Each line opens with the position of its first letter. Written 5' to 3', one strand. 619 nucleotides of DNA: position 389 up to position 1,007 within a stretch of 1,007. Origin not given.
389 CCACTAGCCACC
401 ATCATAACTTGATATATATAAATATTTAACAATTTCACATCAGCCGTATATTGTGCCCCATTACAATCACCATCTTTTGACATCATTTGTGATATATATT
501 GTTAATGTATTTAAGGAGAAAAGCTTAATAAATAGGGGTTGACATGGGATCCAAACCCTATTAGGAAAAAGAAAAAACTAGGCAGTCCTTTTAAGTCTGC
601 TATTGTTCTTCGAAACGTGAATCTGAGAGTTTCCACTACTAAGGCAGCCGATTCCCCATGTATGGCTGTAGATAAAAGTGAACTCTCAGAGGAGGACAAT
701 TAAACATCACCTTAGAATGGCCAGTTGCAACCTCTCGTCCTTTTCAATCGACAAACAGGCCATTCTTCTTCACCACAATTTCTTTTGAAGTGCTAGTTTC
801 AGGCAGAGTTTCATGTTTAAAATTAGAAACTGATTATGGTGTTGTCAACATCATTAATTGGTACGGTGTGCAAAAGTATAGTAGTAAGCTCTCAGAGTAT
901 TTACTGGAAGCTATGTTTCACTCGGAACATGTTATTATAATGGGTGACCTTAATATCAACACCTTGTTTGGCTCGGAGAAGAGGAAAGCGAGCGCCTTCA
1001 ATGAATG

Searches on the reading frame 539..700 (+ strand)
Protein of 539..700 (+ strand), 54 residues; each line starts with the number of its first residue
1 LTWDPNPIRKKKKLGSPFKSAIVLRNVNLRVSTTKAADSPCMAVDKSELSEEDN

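Call 10: search_protein_families(library=pfam, proteins=[window:539-700:+], max_evalue=10)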
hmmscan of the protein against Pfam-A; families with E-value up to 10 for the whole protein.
seq(54 aa): 0 families

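Call 30: find_encoding_contigs(protein=window:539-700:+, flank=10000, max_places=10)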
Protein seq(54 aa) (54 aa): no gene with exactly this product is on record in the collection.

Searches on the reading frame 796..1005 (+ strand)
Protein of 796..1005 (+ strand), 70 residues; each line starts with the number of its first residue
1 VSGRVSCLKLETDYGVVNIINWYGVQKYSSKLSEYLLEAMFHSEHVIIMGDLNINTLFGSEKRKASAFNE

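Call 10: search_protein_families(library=pfam, proteins=[window:796-1005:+], max_evalue=10)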
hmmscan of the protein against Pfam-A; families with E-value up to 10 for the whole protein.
seq(70 aa): 2 families
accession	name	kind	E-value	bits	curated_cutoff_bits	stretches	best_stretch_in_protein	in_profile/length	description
PF17822.6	ARMH2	-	0.053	13.5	25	1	20-67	34-79/229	Armadillo-like helical domain-containing protein 2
PF14529.12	Exo_endo_phos_2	-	0.082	13.2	27.4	1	18-61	2-49/117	Endonuclease-reverse transcriptase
